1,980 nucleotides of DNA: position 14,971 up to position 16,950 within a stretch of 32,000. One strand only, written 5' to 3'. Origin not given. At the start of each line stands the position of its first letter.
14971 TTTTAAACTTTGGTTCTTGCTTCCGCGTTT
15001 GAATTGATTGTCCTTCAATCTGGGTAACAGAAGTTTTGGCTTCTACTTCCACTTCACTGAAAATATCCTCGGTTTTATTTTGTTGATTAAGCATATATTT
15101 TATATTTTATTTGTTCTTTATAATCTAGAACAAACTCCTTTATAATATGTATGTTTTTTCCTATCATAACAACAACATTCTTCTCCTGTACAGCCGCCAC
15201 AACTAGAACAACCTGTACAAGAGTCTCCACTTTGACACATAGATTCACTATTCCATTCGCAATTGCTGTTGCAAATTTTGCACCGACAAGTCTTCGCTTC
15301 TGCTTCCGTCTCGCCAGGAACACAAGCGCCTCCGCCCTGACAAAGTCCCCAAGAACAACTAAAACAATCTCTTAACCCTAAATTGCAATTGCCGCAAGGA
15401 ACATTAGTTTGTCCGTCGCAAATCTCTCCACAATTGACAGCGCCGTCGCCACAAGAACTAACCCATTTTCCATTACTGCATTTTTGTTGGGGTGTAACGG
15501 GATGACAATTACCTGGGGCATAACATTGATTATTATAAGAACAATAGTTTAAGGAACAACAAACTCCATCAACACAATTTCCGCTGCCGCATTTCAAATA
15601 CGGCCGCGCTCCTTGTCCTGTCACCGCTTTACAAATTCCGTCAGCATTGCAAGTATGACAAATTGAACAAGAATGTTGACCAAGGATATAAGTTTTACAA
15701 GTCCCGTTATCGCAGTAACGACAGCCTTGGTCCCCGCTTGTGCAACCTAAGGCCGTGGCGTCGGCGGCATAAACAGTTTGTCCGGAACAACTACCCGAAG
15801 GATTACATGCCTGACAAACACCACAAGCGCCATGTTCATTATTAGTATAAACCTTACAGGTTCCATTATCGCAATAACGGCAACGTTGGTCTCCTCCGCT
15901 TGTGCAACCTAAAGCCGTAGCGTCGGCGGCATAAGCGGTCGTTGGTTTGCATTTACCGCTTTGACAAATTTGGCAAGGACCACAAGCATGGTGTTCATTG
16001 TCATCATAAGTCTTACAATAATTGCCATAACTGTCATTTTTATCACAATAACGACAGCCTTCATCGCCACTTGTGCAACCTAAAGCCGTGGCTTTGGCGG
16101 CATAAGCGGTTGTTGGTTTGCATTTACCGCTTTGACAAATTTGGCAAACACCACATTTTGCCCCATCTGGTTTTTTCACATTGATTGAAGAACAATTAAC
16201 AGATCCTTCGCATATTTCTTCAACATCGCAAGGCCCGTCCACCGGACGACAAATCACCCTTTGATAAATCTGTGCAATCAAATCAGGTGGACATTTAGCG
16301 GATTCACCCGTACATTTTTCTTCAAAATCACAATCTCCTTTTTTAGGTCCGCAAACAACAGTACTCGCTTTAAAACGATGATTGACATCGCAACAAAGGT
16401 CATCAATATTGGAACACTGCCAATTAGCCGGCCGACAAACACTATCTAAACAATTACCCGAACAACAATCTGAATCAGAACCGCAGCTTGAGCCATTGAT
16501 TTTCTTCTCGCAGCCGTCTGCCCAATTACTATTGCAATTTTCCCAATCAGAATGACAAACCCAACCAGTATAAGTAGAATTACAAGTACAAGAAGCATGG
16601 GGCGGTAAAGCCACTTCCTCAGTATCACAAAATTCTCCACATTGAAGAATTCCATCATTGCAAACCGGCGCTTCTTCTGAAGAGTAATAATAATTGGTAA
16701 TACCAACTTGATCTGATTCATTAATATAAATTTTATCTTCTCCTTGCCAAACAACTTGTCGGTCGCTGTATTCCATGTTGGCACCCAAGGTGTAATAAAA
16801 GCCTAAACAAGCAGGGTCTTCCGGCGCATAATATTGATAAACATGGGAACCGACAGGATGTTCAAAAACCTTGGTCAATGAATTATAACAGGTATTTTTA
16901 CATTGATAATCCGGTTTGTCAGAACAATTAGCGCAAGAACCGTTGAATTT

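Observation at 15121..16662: Cysteine-rich C-terminal tip built from knottin-like, disintegrin-like and CGDG..GE.CD-type mini-modules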

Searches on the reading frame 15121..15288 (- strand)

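Call 8: search_protein_families(library=pfam, proteins=[window:15121-15288:-], max_evalue=10)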
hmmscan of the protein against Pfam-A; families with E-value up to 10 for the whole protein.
seq(56 aa): 1 family
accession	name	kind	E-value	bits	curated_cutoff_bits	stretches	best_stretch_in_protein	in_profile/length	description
PF15845.10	NICE-1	-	0.82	10.9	27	1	13-53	25-65/89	Cysteine-rich C-terminal 1 family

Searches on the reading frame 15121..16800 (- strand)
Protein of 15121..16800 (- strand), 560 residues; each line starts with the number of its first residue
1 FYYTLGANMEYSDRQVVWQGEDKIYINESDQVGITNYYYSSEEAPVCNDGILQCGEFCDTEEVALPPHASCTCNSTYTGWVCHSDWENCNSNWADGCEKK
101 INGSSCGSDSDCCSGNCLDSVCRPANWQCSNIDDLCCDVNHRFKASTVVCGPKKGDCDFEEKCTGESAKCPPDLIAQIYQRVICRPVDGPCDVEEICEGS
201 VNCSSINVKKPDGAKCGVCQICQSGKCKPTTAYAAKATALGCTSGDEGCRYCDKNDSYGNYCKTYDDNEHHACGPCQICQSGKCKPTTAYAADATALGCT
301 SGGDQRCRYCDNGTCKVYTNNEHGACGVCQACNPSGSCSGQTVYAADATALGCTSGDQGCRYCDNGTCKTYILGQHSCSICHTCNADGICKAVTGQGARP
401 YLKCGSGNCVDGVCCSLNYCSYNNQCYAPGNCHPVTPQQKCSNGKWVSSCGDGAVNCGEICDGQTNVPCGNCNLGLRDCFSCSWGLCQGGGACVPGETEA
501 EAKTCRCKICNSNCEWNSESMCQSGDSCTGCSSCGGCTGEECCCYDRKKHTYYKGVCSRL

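Call 5: search_protein_families(library=pfam, proteins=[window:15121-16662:-], max_evalue=1)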
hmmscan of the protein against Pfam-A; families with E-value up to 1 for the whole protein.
window:15121-16662:- (514 aa): 1 family
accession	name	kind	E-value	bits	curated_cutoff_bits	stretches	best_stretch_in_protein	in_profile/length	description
PF00200.28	Disintegrin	-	2.3e-07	31.9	35.1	2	59-127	7-75/75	Disintegrin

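Call 6: search_protein_families(library=ncbifam, proteins=[window:15121-16662:-], max_evalue=1)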
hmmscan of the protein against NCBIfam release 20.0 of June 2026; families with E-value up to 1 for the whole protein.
window:15121-16662:- (514 aa): 0 families

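Call 7: search_solved_structures(query=window:15121-16662:-, max_evalue=1, show_alignments=3)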
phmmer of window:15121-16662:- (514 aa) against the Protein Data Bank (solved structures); distinct sequences matched with E-value up to 1: 0.

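Call 9: find_homologous_proteins(query=window:15121-16662:-, max_evalue=0.001)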
Query window:15121-16662:- (514 aa): 1 proteins with E <= 0.001 among 8000 candidates.
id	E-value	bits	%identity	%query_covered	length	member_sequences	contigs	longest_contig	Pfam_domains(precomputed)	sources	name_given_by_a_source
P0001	1.2e-4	39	41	18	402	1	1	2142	-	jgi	-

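Call 31: find_related_loci(query=window:15121-16800:-, collection=genome_contigs, flank=10000)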
Query window:15121-16800:- (560 aa) in genome_contigs; peptide patterns used: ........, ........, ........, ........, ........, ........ (x = any residue, [..] = any of these).
37 stretches matched a pattern; 1 encode a relative of the query (tblastn E <= 1e-3); 1 distinct loci.
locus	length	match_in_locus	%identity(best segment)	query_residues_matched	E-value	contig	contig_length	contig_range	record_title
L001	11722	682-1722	27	188-525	2e-8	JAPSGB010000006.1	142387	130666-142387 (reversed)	MAG: Polyangiaceae bacterium isolate CK_flocs7 NODE_147_length_142387_cov_39.472509, whole genome shotgun sequence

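Call 44: predict_structure(alignment_id=A3)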
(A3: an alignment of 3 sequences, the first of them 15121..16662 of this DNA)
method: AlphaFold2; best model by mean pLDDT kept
length: 514 residues; sequences in the alignment: 3
mean_pLDDT: 33.9   pTM: 0.22
mean pLDDT of the five models: 33.9, 33.2, 31.8, 29.2, 28.1
residues with pLDDT >= 90: 0; 70-90: 4; 50-70: 72; < 50: 438
segments of 3 or more residues with pLDDT < 50: 1-58, 63-70, 75-334, 336-360, 405-445, 455-459, 474-501, 503-508, 510-514
pLDDT, mean of each block of 10 residues (from residue 1): 26 27 27 28 32 42 48 47 27 22 21 24 23 22 23 22 22 23 29 30 27 25 25 24 29 29 27 25 25 23 27 28 25 39 42 39 56 63 63 65 45 29 27 27 48 49 62 44 35 44 47 40
secondary structure, 60 per line:
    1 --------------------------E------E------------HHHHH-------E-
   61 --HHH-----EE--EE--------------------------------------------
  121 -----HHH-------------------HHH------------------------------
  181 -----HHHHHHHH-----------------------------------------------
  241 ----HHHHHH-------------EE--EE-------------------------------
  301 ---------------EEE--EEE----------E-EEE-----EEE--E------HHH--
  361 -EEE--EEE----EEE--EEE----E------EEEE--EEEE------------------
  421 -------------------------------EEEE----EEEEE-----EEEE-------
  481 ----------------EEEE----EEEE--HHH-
elements in order: H47-51 H186-193 H245-250 E316-318 E321-323 E336-338 E344-346 E362-364 E367-369 E374-376 E379-381 E393-396 E399-402 E452-455 E460-464 E470-473 E497-500 E505-508

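Call 70: search_protein_families(library=ncbifam, proteins=[P0001], max_evalue=0.01)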
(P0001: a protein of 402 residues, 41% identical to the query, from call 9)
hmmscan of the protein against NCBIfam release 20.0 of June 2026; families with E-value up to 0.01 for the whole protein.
P0001 (402 aa): 0 families

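Call 86: search_protein_families(library=pfam, proteins=[P0001], max_evalue=0.01)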
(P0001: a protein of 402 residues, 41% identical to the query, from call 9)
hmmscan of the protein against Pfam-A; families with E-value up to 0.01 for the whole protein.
P0001 (402 aa): 0 families

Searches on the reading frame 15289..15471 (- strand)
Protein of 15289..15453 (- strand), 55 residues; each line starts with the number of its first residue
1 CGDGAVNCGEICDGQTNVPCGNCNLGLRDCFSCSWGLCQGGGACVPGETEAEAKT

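Call 8: search_protein_families(library=pfam, proteins=[window:15289-15453:-], max_evalue=10)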
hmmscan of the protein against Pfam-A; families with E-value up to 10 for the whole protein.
seq(55 aa): 0 families

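Call 71: search_protein_families(library=ncbifam, proteins=[window:15313-15471:-], max_evalue=10)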
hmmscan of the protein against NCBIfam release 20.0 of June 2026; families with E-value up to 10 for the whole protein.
seq(53 aa): 0 families

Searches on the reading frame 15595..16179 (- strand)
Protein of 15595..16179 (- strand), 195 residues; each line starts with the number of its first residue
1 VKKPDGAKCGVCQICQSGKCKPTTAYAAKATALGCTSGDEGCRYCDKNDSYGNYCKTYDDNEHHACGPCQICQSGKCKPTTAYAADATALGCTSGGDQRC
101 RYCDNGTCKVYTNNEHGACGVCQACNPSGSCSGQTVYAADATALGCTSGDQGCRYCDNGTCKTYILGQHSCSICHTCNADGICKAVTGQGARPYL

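Call 79: find_related_loci(query=window:15595-16179:-, collection=metagenome_contigs, flank=6000)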
Query window:15595-16179:- (195 aa) in metagenome_contigs; peptide patterns used: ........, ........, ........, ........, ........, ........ (x = any residue, [..] = any of these).
58 stretches matched a pattern, but none encodes a relative of the query by tblastn (E <= 1e-3).

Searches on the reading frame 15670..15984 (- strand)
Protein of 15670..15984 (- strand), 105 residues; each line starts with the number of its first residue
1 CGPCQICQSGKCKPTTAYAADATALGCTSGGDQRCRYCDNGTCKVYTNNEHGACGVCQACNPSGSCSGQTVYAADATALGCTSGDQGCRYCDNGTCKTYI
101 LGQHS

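Call 8: search_protein_families(library=pfam, proteins=[window:15670-15984:-], max_evalue=10)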
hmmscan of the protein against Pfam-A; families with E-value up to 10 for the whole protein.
seq(105 aa): 1 family
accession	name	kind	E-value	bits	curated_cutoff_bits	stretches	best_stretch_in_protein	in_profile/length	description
PF08088.17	Toxin_19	-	2.7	8.6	23.2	1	4-29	19-38/40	Conotoxin I-superfamily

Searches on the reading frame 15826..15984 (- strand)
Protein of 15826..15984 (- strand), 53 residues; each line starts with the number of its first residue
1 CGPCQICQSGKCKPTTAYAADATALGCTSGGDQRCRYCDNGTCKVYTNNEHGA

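Call 81: find_related_loci(query=A7, collection=metagenome_contigs, flank=6000)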
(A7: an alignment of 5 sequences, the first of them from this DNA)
Query A7 (53 aa) in metagenome_contigs; peptide patterns used: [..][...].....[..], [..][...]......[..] (x = any residue, [..] = any of these).
416 stretches matched a pattern; 17 encode a relative of the query (tblastn E <= 1e-3); 17 distinct loci.
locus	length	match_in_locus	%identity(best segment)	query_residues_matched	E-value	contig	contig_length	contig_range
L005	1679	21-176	55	1-52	1e-11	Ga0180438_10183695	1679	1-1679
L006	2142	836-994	50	1-52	5e-11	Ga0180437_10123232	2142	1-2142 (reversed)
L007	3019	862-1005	51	1-49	1e-10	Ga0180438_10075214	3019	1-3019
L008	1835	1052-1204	48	1-52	1e-8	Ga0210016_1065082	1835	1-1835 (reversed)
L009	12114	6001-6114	56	14-52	2e-8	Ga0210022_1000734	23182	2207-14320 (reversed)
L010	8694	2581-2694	56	14-52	2e-8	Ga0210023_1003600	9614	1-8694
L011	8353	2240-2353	56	14-52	2e-8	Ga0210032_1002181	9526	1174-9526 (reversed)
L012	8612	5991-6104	56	14-52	2e-8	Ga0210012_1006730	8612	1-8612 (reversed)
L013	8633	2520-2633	56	14-52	2e-8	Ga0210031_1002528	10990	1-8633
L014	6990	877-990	56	14-52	2e-8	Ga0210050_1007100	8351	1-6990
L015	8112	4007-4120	56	14-52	2e-8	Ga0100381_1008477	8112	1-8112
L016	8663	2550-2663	56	14-52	2e-8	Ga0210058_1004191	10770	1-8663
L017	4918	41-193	46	1-52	3e-8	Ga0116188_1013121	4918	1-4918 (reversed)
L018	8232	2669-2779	53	14-51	6e-7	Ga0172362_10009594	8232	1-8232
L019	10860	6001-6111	53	14-51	6e-7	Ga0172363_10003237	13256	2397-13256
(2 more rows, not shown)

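Call 86: search_protein_families(library=pfam, proteins=[L009:5437-7587:+, L019:5389-7170:+, L009:4790-5437:+, L009:7689-8294:+, L009:8798-10894:+], max_evalue=0.01)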
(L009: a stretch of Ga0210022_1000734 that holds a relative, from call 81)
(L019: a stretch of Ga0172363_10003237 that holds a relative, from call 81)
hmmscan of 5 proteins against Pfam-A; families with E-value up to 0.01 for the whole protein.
L009:5437-7587:+ (717 aa): 3 families
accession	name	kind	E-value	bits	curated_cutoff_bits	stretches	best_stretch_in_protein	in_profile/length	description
PF13385.13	Laminin_G_3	-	5.7e-25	88.7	27.6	1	542-694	2-150/151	Concanavalin A-like lectin/glucanases superfamily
PF10102.14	DUF2341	-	8.2e-12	45.9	23.4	1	411-477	1-66/84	Domain of unknown function (DUF2341)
PF07963.17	N_methyl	-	0.00025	20.9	21.2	1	2-27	1-26/27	Prokaryotic N-terminal methylation motif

L019:5389-7170:+ (594 aa): 3 families
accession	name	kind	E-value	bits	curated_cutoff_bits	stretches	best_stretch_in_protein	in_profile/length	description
PF24517.2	CBM96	-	2.5e-13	50.6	26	1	410-588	8-163/164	Carbohydrate-binding module family 96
PF06848.17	Disaggr_repeat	-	1.6e-11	44.7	33.9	1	414-586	3-178/179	Disaggregatase related repeat domain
PF07963.17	N_methyl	-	2.2e-07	30.6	21.2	1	8-30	4-26/27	Prokaryotic N-terminal methylation motif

L009:4790-5437:+ (216 aa): 2 families
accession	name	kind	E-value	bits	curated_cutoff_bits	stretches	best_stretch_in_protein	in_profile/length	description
PF07963.17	N_methyl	-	0.00012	21.9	21.2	1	23-45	5-27/27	Prokaryotic N-terminal methylation motif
PF12019.13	GspH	-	0.001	20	21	1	61-209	2-108/108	Type II transport protein GspH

L009:7689-8294:+ (202 aa): 1 family
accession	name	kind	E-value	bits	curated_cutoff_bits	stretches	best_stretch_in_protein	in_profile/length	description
PF07963.17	N_methyl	-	9.1e-07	28.6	21.2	1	10-31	4-25/27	Prokaryotic N-terminal methylation motif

L009:8798-10894:+ (699 aa): 9 families
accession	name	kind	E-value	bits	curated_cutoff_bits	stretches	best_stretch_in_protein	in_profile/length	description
PF01653.23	DNA_ligase_aden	-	9.4e-74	248.6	27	1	71-338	3-253/253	NAD-dependent DNA ligase adenylation domain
PF03120.22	DNA_ligase_OB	-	1.3e-33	115.1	32.9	1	341-418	1-78/79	NAD-dependent DNA ligase OB-fold domain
PF12826.13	HHH_2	-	2.5e-19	69.6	27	2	565-607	22-64/64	Helix-hairpin-helix motif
PF00533.33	BRCT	-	1.1e-16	61.2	21.3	1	624-698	3-78/78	BRCA1 C Terminus (BRCT) domain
PF14520.12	HHH_5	-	2.3e-09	38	27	1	469-521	6-57/57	Helix-hairpin-helix domain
PF03119.21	DNA_ligase_ZBD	-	6.2e-09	36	25.8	1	427-453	1-27/27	NAD-dependent DNA ligase C4 zinc finger domain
PF12738.14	PTCB-BRCT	-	6.7e-09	36.1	22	1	641-690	12-60/63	twin BRCT domain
PF22745.1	Nlig-Ia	-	7.7e-08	33.3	27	1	7-56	3-52/92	DNA ligase-like, N-terminal NAD+-binding domain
PF00633.29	HHH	-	7.2e-05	22.9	24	1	568-597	1-30/30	Helix-hairpin-helix motif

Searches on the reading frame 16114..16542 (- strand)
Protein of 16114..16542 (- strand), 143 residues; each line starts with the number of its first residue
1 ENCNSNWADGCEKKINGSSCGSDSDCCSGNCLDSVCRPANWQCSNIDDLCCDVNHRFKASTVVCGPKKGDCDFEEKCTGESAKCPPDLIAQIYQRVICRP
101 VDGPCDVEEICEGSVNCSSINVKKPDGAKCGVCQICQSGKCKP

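Call 15: search_solved_structures(query=window:16114-16542:-, max_evalue=10, show_alignments=4)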
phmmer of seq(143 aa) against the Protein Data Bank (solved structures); distinct sequences matched with E-value up to 10: 2.
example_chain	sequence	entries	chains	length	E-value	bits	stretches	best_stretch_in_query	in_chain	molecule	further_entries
3k7l_A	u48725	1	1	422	0.00088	22.4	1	19-90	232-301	Atragin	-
3k7n_A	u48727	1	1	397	0.11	15.6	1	48-89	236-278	K-like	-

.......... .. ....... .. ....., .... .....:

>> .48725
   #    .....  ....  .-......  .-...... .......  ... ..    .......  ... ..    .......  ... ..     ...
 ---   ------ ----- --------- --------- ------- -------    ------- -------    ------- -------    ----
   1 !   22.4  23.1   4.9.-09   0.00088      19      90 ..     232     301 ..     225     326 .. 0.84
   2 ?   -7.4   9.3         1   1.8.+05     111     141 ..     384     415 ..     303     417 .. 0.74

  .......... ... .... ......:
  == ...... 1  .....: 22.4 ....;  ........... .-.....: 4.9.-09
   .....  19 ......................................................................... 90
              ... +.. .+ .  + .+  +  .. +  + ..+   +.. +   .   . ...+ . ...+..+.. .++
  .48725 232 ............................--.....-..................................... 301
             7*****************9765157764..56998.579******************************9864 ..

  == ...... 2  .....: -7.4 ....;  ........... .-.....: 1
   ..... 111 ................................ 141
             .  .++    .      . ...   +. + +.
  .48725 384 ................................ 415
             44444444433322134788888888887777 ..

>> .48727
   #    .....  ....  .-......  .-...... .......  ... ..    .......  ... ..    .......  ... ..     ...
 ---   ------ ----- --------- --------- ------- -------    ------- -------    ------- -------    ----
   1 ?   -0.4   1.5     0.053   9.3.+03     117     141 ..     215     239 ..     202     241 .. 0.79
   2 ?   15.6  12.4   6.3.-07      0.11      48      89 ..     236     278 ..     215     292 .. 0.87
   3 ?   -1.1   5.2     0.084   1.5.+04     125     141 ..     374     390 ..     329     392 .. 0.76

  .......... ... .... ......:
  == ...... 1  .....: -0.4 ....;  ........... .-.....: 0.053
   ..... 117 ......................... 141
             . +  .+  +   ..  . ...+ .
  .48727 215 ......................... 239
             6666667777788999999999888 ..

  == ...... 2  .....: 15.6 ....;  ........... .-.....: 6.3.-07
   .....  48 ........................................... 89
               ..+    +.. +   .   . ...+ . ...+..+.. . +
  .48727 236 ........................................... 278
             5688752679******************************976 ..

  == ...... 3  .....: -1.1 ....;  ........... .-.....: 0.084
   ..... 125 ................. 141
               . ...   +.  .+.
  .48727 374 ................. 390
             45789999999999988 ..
